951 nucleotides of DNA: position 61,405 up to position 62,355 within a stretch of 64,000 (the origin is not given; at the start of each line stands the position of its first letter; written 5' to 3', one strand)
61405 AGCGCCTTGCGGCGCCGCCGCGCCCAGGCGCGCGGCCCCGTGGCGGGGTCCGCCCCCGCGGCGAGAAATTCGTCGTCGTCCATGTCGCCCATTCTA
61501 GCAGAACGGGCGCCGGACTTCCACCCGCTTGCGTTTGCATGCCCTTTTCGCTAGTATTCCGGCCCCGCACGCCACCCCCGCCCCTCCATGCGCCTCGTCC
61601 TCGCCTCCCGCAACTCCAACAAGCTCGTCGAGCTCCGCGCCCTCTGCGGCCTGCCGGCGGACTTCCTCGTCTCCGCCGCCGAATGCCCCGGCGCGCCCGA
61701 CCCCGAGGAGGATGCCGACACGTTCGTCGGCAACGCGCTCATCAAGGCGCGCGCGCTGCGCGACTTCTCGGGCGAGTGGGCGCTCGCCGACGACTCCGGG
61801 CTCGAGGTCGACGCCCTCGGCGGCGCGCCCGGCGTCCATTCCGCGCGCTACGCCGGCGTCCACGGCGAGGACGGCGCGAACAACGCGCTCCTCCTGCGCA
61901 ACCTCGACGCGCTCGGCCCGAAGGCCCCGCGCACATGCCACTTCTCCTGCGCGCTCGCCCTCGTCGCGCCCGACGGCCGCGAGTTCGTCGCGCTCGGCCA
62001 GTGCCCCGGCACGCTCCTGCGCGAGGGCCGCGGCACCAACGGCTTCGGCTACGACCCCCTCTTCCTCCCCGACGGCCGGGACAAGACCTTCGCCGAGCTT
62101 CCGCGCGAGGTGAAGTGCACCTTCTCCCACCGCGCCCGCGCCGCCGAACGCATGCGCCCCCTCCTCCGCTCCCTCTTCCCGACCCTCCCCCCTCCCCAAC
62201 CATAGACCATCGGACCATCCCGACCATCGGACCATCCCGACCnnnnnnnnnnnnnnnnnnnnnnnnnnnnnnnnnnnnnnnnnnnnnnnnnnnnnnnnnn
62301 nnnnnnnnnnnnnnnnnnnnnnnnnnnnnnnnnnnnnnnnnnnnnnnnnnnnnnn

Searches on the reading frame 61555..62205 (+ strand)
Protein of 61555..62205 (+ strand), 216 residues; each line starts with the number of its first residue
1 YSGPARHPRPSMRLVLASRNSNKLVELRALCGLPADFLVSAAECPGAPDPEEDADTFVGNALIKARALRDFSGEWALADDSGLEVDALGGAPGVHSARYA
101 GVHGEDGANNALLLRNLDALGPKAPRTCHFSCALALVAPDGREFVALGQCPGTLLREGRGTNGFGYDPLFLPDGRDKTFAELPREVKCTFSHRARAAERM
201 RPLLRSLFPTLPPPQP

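Call 10: search_protein_families(library=pfam, proteins=[window:61555-62205:+], max_evalue=0.001)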
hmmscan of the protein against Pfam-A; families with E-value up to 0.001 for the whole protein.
window:61555-62205:+ (216 aa): 1 family
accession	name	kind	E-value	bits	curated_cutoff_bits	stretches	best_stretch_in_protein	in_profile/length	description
PF01725.21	Ham1p_like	-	2.7e-58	197.4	22.5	1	14-201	1-184/186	Ham1 family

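Call 15: find_encoding_contigs(protein=window:61588-62205:+, flank=10000, max_places=6)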
Protein window:61588-62205:+ (205 aa): 7 contigs read that carry it; 6 places shown.
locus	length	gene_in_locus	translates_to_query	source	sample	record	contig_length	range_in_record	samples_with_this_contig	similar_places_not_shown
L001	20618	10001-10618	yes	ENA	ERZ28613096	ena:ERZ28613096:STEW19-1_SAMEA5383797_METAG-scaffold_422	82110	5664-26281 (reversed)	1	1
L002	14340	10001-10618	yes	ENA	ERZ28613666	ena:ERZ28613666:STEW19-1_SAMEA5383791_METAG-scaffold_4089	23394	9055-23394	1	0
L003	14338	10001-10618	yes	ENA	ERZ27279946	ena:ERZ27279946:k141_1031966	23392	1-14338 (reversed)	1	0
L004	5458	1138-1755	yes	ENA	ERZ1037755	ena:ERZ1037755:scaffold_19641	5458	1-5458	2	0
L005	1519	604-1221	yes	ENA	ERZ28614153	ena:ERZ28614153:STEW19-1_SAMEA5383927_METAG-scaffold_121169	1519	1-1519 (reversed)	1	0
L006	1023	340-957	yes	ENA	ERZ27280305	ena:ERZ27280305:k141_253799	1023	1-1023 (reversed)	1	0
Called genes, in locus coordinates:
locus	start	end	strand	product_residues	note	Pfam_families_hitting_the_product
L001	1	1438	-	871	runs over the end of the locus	PF01547:SBP_bac_1, PF00528:BPD_transp_1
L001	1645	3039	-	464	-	PF03721:UDPG_MGDP_dh_N, PF00984:UDPG_MGDP_dh, PF03720:UDPG_MGDP_dh_C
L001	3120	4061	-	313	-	PF01370:Epimerase, PF04321:RmlD_sub_bind (weak), PF16363:GDP_Man_Dehyd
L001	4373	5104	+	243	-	PF12833:HTH_18, PF00165:HTH_AraC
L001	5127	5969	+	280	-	PF01261:AP_endonuc_2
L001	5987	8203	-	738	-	PF00933:Glyco_hydro_3, PF01915:Glyco_hydro_3_C, PF14310:Fn3-like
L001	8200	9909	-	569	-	-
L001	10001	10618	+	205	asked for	PF01725:Ham1p_like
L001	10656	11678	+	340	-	PF01073:3Beta_HSD, PF01370:Epimerase, PF02719:Polysacc_synt_2, PF04321:RmlD_sub_bind, PF05368:NmrA (faint), PF13460:NAD_binding_10 (weak), PF16363:GDP_Man_Dehyd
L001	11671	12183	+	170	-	PF08211:dCMP_cyt_deam_2, PF00383:dCMP_cyt_deam_1, PF26947:CDL (weak)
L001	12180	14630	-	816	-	PF00521:DNA_topoisoIV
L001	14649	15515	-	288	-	PF00560:LRR_1 (faint), PF12799:LRR_4 (faint), PF25019:LRR_R13L1-DRL21 (faint), PF13855:LRR_8, PF23598:LRR_14 (weak), PF13855:LRR_8 (weak)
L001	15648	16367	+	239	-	-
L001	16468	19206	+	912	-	PF00133:tRNA-synt_1, PF01406:tRNA-synt_1e (faint), PF09334:tRNA-synt_1g, PF13603:tRNA-synt_1_2 (weak), PF08264:Anticodon_1, PF10458:Val_tRNA-synt_C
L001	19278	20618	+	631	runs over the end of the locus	PF00795:CN_hydrolase, PF02540:NAD_synthase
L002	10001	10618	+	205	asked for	PF01725:Ham1p_like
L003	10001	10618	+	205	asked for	PF01725:Ham1p_like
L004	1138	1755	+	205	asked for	PF01725:Ham1p_like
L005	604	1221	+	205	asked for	PF01725:Ham1p_like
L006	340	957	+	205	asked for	PF01725:Ham1p_like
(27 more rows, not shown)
